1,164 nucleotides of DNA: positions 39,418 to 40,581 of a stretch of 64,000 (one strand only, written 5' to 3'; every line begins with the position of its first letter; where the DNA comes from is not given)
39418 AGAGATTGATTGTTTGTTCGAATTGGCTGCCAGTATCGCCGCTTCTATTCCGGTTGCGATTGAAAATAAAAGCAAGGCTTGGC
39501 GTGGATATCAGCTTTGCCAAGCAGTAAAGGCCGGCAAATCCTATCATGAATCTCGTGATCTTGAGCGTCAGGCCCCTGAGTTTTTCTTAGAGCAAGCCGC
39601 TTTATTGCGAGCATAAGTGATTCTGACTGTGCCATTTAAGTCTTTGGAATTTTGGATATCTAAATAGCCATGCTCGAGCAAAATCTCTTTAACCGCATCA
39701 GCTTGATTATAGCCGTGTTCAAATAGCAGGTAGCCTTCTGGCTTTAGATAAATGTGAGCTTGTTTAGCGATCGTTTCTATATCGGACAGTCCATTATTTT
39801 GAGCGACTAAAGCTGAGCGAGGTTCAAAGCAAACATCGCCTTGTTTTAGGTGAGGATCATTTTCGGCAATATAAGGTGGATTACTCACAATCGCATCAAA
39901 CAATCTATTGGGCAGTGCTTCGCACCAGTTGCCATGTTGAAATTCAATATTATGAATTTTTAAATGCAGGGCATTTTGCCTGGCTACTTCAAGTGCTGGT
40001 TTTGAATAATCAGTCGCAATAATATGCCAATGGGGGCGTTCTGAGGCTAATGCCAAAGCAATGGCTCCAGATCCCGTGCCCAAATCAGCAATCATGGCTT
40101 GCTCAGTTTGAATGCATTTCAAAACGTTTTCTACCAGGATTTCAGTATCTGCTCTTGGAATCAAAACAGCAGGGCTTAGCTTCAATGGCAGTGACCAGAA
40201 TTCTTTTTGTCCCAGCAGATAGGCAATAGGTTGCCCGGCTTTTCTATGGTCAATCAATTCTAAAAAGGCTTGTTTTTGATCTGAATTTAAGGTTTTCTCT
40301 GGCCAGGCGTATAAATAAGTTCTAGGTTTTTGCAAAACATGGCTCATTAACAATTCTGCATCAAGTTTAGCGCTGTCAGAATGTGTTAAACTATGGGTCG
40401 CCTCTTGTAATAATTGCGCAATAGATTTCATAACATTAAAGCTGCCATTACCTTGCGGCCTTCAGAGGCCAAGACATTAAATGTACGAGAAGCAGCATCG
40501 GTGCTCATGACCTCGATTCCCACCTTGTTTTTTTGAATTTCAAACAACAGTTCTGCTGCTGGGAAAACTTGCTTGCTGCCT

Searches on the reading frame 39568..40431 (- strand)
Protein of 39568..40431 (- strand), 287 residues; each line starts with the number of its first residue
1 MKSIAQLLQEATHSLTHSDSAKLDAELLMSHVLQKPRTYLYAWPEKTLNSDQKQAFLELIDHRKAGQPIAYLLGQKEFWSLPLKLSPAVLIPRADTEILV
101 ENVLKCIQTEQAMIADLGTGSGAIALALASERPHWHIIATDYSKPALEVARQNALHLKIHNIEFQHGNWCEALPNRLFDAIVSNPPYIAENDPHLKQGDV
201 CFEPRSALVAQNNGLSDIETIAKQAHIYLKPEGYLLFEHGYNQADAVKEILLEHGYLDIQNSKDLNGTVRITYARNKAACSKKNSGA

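Call 23: search_protein_families(library=pfam, proteins=[window:39568-40431:-], max_evalue=0.0001)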
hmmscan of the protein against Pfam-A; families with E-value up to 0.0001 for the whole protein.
window:39568-40431:- (287 aa): 9 families
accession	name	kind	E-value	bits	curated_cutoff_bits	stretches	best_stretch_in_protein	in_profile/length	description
PF17827.6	PrmC_N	-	1.2e-22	80.7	23.4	1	6-74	1-71/71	PrmC N-terminal domain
PF05175.20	MTS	-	1.6e-17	64.1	23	1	97-192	21-113/170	Methyltransferase small domain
PF13847.12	Methyltransf_31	-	1.3e-15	57.8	27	1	114-251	7-123/145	Methyltransferase domain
PF13649.12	Methyltransf_25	-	3.7e-11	44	27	1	114-184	1-71/97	Methyltransferase domain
PF08241.18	Methyltransf_11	-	1.8e-08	35.4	21.2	1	116-184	2-67/95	Methyltransferase domain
PF02390.23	Methyltransf_4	-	3.6e-08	33.5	24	1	111-196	2-86/173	Putative methyltransferase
PF08242.18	Methyltransf_12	-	1e-07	33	30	1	116-184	2-72/98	Methyltransferase domain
PF06325.19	PrmA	-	4e-07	30.3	22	1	105-184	156-233/296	Ribosomal protein L11 methyltransferase (PrmA)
PF10294.15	Methyltransf_16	-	4.2e-05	23.8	21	1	108-179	44-117/174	Lysine methyltransferase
